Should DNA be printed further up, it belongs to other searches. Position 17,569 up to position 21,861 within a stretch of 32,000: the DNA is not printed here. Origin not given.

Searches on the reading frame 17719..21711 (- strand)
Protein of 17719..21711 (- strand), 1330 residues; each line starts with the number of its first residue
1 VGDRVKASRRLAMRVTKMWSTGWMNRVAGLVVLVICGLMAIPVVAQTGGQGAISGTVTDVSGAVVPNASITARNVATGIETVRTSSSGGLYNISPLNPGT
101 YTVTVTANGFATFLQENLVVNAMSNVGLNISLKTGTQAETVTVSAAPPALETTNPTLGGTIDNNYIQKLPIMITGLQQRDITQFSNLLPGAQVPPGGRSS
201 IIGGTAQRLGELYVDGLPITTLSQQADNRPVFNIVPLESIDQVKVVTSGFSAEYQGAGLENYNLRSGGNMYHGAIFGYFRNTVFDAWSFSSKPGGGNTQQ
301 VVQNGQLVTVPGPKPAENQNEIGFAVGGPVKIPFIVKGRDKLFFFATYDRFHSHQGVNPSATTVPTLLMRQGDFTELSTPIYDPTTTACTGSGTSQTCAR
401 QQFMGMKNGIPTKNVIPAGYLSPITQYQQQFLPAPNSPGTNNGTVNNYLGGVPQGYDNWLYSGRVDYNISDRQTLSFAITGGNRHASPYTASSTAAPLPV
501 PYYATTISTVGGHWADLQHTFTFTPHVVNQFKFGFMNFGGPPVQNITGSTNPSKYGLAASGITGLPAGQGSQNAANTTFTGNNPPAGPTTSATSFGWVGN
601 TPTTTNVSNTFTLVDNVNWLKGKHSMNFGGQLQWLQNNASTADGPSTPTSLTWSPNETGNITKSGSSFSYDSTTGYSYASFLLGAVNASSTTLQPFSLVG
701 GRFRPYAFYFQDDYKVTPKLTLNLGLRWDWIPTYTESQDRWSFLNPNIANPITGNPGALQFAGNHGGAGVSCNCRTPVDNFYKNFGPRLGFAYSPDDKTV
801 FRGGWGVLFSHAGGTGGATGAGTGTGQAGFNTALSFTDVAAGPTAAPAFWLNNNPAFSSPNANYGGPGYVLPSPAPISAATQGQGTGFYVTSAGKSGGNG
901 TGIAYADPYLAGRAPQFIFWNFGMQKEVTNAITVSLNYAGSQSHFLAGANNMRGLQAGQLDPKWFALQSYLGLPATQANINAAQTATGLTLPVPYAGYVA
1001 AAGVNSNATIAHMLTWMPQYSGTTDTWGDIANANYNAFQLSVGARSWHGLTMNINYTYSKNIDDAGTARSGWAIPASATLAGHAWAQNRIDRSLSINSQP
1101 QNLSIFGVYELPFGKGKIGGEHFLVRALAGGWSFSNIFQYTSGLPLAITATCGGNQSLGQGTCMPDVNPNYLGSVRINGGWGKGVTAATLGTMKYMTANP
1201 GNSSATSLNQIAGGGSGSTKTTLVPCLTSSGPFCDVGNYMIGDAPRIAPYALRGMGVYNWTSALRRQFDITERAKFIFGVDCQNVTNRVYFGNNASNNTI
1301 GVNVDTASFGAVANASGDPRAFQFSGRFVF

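Call 58: search_protein_families(library=pfam, proteins=[window:17719-21711:-], max_evalue=0.001)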
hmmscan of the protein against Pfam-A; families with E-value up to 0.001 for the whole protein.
window:17719-21711:- (1330 aa): 5 families
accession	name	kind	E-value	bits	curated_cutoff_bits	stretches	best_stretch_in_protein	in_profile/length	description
PF25183.1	OMP_b-brl_4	-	1.7e-157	526.7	30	1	264-1323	2-838/838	Outer membrane beta barrel domain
PF13620.12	CarboxypepD_reg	-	2.7e-18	66.5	32.3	1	53-133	2-82/82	Carboxypeptidase regulatory-like domain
PF00593.30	TonB_dep_Rec_b-barrel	-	2.6e-08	34.6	27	1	576-823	34-254/436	TonB dependent receptor-like, beta-barrel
PF07715.20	Plug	-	8.2e-05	23.5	23.9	1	177-257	21-102/107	TonB-dependent Receptor Plug Domain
PF13715.12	CarbopepD_reg_2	-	8.6e-05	22.9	32.2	1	53-143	1-88/88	CarboxypepD_reg-like domain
